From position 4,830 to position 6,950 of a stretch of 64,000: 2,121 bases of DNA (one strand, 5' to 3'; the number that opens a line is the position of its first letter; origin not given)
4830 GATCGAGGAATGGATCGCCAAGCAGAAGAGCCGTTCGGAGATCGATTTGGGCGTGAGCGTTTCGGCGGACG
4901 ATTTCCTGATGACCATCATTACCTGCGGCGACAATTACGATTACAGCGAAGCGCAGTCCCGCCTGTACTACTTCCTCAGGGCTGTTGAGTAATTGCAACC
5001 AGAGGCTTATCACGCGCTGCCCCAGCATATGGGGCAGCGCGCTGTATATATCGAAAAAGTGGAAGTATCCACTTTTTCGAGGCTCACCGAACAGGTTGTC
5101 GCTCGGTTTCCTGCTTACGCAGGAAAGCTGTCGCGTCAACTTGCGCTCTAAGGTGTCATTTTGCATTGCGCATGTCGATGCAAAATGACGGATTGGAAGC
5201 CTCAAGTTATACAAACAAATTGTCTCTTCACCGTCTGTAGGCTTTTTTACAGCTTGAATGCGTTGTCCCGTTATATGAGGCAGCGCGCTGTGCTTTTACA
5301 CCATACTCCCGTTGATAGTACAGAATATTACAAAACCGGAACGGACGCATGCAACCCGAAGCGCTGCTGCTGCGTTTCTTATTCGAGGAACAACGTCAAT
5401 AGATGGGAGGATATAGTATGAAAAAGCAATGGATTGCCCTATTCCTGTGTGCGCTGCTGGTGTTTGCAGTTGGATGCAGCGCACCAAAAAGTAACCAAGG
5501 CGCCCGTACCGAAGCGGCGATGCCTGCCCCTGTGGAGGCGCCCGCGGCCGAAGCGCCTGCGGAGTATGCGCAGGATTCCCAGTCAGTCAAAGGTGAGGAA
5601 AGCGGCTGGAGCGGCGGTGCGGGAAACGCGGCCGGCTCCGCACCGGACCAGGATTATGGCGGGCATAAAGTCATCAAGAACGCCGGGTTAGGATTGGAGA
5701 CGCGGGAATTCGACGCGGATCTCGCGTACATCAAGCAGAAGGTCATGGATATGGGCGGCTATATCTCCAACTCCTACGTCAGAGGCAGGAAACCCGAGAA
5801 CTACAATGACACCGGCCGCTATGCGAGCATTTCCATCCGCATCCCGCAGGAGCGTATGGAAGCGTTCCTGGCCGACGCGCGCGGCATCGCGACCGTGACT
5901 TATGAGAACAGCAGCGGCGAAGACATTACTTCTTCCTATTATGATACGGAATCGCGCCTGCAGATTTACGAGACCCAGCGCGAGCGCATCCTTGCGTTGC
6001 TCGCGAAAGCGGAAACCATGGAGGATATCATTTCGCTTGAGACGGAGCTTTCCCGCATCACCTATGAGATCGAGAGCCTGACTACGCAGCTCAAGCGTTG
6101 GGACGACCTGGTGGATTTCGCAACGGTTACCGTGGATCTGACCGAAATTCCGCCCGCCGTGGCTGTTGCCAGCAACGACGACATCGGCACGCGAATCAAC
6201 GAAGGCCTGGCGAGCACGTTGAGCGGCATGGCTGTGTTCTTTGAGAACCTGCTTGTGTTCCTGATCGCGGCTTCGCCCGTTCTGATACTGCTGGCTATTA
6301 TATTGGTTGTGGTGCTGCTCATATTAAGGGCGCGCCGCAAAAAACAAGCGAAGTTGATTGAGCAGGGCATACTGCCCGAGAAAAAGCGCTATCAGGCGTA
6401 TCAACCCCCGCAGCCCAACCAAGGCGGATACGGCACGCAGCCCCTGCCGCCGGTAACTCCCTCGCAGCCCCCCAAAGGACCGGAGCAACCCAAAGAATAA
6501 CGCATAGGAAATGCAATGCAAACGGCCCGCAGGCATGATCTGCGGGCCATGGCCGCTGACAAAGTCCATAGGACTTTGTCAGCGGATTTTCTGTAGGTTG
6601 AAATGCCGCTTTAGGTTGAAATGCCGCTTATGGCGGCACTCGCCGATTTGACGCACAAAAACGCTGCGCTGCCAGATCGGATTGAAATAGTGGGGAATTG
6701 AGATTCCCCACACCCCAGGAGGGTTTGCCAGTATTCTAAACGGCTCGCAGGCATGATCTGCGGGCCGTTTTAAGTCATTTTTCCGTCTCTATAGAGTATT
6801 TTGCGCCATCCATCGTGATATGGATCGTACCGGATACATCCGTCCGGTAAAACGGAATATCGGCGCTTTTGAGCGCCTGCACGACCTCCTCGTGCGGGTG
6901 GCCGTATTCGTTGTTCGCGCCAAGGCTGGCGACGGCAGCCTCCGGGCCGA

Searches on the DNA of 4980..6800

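Call 38: search_rna_families(source=window, start=4980, end=6800, threshold=evalue, max_evalue=10)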
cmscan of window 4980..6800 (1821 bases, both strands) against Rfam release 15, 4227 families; matches with E-value up to 10: 8.
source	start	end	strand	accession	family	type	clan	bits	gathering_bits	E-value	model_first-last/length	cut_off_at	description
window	5099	5175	+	RF03061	uxuA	Gene; sRNA;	-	19.4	66.8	1.6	1-89/89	no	uxuA RNA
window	6552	6587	+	RF04201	MIR7510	Gene; miRNA;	-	19.2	93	1.6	1-79/79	no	MIR7510 microRNA precursor family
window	6554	6584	-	RF03701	mir-4041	Gene; miRNA;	-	18.4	74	4.9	1-54/54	no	mir-4041 microRNA precursor family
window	6551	6586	-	RF04201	MIR7510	Gene; miRNA;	-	18.2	93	2.9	1-79/79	no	MIR7510 microRNA precursor family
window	5449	5632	+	RF02165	PVT1_2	Gene; lncRNA;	-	17.6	47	5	1-172/172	no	Pvt1 oncogene conserved region 2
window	5511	5580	-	RF03023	rpfG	Gene; sRNA;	-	16.6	75.9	1.4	1-85/85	no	rpfG RNA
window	6150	6192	-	RF04131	mir-2032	Gene; miRNA;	-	16.6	100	9.3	1-77/77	no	mir-2032 microRNA precursor family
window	6623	6654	+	RF01276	sR53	Gene; snRNA; snoRNA; CD-box;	-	12.5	49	7.6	1-60/60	no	Small nucleolar RNA sR53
